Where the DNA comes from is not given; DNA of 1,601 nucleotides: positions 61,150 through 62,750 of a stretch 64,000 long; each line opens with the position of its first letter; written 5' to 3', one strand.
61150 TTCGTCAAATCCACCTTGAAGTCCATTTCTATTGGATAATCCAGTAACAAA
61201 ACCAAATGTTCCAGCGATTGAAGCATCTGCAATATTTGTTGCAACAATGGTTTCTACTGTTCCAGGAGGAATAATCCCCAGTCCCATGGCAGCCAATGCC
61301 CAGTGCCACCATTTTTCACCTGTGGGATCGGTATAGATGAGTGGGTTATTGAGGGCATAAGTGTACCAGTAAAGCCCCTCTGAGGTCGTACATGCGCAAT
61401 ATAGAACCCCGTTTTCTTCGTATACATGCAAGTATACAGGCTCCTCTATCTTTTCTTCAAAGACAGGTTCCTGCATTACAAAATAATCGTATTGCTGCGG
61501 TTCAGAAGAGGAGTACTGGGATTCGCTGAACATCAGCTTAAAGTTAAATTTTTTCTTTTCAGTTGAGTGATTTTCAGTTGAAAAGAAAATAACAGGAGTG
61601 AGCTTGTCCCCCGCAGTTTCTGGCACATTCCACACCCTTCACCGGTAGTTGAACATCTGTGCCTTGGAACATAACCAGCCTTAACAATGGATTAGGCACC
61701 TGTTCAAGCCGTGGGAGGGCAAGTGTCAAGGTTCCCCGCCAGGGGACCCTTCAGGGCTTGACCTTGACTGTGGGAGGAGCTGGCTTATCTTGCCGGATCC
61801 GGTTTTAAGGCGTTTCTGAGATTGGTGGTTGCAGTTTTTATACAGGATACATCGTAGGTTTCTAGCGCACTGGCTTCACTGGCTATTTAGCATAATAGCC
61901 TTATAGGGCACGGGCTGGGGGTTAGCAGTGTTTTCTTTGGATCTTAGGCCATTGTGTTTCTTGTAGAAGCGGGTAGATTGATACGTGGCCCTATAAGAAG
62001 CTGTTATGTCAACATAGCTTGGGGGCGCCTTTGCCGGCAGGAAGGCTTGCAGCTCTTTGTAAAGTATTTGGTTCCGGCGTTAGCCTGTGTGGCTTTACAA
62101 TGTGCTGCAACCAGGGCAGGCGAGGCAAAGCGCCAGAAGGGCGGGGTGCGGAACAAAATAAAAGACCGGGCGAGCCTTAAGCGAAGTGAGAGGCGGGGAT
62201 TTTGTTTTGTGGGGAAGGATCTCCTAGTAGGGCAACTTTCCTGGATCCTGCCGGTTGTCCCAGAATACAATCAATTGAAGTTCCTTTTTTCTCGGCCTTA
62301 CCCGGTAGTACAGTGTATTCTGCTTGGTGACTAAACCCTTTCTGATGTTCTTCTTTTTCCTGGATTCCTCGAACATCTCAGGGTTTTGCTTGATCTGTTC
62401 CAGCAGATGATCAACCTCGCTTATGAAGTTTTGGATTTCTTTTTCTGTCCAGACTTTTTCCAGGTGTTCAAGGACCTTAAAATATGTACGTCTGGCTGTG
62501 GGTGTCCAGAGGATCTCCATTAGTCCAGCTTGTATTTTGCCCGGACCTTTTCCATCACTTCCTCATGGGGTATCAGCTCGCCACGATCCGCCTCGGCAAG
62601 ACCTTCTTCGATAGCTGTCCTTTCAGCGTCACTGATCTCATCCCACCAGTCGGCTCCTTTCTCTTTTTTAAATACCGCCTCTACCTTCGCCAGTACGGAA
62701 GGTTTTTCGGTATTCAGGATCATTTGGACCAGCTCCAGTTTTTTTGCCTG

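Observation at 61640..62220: Unexplained ~580-bp GC-rich, ORF-free, helix-dense segment embedded in AT-rich toxin DNA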

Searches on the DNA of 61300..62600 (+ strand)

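Call 5: search_rna_families(source=window, start=61300, end=62600, threshold=evalue, max_evalue=10, show_alignments=3)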
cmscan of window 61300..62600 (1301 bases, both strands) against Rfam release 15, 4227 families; matches with E-value up to 10: 4.
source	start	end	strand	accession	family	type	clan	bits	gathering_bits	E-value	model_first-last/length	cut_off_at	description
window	61733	61746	+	RF01331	CRISPR-DR18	Gene; CRISPR;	-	16.5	50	9.5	17-30/37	no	CRISPR RNA direct repeat element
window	61548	61593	+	RF03323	mir-3613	Gene; miRNA;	-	15.7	91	5.6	21-66/86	no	mir-3613 microRNA precursor family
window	61723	61807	+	RF02233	sX14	Gene; sRNA;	-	15.2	80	5.7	1-92/92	no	Xanthomonas sRNA sX14/Xoo3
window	61517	61575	+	RF02082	STnc540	Gene; sRNA;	-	14.3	38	4.2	1-202/202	no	Enterobacterial sRNA STnc540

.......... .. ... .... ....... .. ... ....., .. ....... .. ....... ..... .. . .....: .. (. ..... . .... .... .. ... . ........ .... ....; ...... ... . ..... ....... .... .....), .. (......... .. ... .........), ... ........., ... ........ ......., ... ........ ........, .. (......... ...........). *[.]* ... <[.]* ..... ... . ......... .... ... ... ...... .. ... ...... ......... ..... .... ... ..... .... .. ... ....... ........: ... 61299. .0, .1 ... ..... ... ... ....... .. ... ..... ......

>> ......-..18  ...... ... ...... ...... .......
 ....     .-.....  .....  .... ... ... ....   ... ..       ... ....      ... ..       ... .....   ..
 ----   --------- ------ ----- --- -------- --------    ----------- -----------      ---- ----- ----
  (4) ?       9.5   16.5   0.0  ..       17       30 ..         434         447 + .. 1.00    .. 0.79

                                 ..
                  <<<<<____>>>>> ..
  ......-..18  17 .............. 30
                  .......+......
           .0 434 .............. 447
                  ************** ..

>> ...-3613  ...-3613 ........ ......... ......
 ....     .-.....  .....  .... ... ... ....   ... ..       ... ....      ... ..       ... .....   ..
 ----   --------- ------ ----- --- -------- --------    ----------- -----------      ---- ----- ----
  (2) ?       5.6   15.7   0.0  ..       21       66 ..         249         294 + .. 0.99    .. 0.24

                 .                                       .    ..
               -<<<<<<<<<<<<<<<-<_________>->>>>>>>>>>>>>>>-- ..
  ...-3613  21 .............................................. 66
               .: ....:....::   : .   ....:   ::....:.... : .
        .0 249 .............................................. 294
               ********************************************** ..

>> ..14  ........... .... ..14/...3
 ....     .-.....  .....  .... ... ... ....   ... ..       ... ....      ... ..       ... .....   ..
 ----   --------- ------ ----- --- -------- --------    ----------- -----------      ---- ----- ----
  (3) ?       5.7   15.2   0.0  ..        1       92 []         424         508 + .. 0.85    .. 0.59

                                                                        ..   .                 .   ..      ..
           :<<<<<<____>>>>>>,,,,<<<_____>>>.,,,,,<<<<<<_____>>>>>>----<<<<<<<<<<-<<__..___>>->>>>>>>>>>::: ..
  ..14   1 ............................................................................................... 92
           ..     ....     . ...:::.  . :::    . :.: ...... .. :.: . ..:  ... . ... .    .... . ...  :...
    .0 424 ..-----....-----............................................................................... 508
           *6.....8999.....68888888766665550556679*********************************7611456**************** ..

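Call 15: search_dna_similar(query=window:61600-62260:+, collection=plasmids, mode=distant, max_evalue=0.01)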
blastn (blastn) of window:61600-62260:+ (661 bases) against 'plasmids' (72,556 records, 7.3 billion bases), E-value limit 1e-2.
No match.

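Call 16: search_dna_similar(query=window:61600-62260:+, collection=phages, mode=distant, max_evalue=0.01)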
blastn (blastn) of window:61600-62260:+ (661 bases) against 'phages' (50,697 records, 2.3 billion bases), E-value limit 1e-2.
No match.

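Call 70: search_rna_families(source=L001, start=6250, end=7400, threshold=evalue, max_evalue=1)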
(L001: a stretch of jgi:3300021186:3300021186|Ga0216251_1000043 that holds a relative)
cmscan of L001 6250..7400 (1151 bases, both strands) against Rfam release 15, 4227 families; matches with E-value up to 1: 0.
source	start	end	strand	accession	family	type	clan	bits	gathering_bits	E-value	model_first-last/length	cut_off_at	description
